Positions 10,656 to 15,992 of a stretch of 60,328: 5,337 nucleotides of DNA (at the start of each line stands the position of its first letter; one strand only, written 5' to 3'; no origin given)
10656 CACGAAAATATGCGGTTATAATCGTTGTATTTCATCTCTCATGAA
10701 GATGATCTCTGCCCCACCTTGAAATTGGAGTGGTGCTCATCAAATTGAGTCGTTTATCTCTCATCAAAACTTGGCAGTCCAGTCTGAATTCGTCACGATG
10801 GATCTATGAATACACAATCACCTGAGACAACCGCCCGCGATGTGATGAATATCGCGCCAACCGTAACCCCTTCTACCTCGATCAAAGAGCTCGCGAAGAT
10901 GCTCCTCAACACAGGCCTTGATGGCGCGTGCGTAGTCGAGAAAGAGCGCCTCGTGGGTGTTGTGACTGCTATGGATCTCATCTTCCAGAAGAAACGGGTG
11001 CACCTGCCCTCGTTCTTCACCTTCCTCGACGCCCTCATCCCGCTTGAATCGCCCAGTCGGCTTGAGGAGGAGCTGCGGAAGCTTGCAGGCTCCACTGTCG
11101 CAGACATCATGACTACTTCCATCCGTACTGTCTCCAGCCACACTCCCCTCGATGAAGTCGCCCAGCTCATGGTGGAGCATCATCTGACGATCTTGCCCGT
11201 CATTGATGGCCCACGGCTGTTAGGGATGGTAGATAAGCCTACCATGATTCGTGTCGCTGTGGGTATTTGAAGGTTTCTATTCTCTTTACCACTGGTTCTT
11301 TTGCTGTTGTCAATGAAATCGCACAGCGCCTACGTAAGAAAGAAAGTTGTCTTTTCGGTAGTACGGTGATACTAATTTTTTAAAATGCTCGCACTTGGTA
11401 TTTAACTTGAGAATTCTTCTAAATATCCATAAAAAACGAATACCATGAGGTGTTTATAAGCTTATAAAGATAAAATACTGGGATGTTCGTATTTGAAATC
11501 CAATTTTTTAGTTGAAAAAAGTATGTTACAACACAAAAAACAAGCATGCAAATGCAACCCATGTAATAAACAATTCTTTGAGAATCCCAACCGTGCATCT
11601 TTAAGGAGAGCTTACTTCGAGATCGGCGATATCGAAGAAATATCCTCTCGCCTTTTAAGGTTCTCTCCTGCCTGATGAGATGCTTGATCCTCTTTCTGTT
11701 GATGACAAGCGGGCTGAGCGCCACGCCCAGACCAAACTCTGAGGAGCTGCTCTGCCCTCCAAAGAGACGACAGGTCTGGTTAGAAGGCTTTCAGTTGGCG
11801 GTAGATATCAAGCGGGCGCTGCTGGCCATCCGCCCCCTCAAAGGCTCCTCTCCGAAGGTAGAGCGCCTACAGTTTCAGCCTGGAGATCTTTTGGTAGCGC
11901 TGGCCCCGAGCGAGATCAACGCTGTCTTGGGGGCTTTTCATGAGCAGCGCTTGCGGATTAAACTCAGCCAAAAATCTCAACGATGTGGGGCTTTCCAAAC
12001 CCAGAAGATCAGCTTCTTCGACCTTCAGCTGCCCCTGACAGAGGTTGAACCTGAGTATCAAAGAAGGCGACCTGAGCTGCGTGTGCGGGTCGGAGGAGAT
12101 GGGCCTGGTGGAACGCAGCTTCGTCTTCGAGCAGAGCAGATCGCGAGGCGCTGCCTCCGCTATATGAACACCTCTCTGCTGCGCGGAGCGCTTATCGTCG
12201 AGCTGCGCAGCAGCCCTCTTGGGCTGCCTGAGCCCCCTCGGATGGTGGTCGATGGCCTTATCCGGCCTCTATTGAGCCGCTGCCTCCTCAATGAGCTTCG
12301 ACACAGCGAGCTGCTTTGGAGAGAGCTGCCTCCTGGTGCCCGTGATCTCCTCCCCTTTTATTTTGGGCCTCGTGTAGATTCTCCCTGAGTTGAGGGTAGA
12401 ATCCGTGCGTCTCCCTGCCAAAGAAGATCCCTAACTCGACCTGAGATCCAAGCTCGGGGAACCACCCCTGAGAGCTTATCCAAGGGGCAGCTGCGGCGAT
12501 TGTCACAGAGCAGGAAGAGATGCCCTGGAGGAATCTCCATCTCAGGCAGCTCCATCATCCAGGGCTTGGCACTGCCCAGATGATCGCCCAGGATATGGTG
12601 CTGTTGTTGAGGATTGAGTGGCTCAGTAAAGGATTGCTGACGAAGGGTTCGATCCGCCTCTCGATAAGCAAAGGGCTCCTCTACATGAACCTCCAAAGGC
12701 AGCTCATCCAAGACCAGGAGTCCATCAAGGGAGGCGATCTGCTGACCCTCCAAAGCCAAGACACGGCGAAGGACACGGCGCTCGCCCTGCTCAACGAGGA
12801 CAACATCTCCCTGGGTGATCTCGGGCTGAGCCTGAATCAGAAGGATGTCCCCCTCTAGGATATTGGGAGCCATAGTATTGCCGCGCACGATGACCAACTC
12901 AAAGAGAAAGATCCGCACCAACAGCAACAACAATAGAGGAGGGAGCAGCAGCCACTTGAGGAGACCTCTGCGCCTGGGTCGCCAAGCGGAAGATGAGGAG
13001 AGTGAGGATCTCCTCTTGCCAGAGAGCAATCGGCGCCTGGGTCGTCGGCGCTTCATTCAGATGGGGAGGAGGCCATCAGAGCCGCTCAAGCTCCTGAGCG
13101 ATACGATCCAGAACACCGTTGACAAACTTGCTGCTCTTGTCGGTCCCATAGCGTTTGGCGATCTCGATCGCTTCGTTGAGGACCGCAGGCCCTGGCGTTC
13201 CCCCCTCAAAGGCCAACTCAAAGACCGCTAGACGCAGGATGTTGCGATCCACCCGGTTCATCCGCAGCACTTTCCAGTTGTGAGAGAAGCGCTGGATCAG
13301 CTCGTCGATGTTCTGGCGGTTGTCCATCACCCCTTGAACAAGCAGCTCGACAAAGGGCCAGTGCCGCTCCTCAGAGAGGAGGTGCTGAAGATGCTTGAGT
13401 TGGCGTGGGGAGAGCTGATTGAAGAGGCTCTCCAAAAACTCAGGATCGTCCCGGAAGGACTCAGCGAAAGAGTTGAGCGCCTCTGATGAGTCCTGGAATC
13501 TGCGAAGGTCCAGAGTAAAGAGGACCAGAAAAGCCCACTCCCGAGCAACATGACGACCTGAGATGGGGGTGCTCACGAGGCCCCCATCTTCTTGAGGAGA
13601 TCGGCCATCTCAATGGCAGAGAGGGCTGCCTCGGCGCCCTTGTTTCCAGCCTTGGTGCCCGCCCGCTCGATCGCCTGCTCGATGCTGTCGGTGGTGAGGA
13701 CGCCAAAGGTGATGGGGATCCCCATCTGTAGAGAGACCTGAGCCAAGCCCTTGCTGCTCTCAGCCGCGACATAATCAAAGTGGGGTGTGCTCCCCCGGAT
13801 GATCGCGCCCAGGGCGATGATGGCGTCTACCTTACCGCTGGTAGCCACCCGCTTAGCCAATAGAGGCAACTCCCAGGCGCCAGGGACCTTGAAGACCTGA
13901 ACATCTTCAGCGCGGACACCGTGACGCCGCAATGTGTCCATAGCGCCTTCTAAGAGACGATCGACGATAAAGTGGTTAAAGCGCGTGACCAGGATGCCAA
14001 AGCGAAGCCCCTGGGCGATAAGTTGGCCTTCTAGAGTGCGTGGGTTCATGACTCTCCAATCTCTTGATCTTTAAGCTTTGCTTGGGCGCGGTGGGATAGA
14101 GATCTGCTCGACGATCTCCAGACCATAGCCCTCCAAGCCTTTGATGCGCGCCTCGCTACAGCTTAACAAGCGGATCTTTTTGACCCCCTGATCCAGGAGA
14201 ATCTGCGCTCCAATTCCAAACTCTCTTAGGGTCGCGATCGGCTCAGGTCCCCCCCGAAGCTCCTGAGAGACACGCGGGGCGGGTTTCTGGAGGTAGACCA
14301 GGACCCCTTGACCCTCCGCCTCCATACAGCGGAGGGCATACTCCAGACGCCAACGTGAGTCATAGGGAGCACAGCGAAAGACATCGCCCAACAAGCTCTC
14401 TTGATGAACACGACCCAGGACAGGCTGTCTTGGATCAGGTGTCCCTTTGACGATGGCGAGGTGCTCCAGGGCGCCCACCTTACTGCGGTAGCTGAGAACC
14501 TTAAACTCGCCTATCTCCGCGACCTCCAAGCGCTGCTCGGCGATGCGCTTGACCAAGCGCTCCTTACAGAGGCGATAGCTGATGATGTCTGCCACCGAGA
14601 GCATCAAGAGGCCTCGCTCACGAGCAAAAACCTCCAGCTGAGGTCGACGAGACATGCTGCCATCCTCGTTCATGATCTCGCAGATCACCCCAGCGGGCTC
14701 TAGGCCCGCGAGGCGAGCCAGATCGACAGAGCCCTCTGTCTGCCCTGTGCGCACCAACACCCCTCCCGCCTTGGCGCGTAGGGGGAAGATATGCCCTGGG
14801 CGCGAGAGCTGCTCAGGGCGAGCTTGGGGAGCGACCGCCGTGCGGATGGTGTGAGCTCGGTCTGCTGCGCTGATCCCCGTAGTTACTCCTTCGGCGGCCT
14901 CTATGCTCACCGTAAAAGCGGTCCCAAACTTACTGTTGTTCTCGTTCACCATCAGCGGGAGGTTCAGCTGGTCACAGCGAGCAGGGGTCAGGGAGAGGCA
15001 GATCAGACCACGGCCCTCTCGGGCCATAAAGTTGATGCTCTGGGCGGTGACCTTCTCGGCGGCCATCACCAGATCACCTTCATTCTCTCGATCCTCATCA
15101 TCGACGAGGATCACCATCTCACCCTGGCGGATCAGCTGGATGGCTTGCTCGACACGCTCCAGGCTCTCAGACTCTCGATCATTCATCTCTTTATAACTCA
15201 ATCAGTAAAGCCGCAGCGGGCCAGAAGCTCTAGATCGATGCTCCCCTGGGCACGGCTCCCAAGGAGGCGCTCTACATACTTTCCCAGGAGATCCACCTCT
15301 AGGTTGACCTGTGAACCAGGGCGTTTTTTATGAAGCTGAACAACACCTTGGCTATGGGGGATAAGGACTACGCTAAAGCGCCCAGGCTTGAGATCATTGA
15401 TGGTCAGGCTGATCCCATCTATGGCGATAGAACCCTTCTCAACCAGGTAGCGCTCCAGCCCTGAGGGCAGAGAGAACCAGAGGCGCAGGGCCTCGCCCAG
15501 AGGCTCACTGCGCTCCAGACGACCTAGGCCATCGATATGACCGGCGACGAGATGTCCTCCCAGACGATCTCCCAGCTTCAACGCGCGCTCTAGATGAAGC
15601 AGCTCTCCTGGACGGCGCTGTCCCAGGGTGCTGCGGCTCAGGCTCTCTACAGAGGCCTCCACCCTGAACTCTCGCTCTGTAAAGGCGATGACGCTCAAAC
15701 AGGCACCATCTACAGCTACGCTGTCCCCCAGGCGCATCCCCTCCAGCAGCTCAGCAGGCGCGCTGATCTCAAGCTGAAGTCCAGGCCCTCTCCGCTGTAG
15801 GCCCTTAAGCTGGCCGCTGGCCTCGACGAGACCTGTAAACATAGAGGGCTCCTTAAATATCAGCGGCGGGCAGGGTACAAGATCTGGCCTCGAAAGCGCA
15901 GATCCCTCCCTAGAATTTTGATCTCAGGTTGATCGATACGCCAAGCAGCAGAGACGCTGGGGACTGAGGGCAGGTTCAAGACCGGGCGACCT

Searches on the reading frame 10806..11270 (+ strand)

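Call 9: search_protein_families(library=pfam, proteins=[window:10806-11270:+], max_evalue=0.001)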
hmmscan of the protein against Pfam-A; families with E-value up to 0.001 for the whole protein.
window:10806-11270:+ (154 aa): 1 family
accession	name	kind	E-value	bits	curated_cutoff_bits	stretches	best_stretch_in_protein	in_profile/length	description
PF00571.33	CBS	-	4.9e-22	78.4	24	2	98-145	1-49/57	CBS domain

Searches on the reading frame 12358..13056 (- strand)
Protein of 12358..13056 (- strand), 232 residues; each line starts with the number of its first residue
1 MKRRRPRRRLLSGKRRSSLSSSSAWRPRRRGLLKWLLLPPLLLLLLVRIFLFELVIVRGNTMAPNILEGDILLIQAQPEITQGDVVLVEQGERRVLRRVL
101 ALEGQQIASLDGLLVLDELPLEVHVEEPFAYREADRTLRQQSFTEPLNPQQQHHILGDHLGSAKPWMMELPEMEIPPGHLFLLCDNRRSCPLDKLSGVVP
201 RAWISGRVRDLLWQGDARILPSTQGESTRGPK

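Call 9: search_protein_families(library=pfam, proteins=[window:12358-13056:-], max_evalue=0.001)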
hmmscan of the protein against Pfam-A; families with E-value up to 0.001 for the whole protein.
window:12358-13056:- (232 aa): 2 families
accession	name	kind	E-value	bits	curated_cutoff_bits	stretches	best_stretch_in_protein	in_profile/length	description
PF10502.14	Peptidase_S26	-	8.9e-18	65.2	22.9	1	36-212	7-167/168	Signal peptidase, peptidase S26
PF00717.28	Peptidase_S24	-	1.2e-07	31.9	23.3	1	55-107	38-89/116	Peptidase S24-like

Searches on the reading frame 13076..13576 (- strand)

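Call 9: search_protein_families(library=pfam, proteins=[window:13076-13576:-], max_evalue=0.001)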
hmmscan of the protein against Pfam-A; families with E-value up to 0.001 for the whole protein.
window:13076-13576:- (166 aa): 1 family
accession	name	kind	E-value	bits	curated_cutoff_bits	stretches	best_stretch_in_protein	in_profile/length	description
PF01029.23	NusB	-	5.4e-34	117.9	23.1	1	53-160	33-132/133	NusB family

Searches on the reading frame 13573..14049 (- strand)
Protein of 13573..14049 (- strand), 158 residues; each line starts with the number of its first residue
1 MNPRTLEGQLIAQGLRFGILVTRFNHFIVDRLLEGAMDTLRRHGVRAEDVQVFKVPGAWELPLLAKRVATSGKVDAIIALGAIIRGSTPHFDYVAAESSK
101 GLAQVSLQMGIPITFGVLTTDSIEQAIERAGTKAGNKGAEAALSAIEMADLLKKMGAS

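Call 9: search_protein_families(library=pfam, proteins=[window:13573-14049:-], max_evalue=0.001)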
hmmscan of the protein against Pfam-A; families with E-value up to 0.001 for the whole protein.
window:13573-14049:- (158 aa): 1 family
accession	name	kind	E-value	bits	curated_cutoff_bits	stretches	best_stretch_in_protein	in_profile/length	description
PF00885.24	DMRL_synthase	-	2.5e-59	199.6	26.7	1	14-153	1-139/139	6,7-dimethyl-8-ribityllumazine synthase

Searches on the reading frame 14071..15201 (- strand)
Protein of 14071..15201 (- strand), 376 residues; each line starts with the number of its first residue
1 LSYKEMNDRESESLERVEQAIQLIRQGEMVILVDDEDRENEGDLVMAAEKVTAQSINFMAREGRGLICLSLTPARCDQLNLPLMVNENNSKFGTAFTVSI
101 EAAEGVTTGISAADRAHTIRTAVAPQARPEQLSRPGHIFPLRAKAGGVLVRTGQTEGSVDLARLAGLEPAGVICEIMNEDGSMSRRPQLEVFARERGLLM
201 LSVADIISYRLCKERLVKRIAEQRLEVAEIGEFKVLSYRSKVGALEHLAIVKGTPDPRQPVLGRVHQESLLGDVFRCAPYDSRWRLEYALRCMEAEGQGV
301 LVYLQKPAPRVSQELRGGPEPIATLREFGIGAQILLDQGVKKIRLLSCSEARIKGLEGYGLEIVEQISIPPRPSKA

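Call 9: search_protein_families(library=pfam, proteins=[window:14071-15201:-], max_evalue=0.001)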
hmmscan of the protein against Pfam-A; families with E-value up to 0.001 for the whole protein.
window:14071-15201:- (376 aa): 2 families
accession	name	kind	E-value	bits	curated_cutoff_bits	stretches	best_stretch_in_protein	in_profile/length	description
PF00926.24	DHBP_synthase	-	1.1e-86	289.7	26.4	1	18-209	1-191/191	3,4-dihydroxy-2-butanone 4-phosphate synthase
PF00925.25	GTP_cyclohydro2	-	1.3e-35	122.8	23.3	1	219-367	2-164/165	GTP cyclohydrolase II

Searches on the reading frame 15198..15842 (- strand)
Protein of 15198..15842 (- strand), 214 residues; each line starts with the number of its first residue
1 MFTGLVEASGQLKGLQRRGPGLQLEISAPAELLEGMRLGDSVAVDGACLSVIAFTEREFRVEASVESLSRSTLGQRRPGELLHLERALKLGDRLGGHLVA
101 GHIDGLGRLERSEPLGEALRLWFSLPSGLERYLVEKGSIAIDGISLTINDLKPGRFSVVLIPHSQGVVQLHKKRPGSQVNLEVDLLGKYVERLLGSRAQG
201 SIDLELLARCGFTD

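Call 62: search_protein_families(library=pfam, proteins=[window:15198-15842:-], max_evalue=0.00001)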
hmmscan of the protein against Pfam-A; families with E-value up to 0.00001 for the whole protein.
window:15198-15842:- (214 aa): 1 family
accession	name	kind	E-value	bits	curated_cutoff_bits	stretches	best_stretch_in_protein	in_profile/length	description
PF00677.23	Lum_binding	-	3.2e-40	136.5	27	2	101-184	2-86/86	Lumazine binding domain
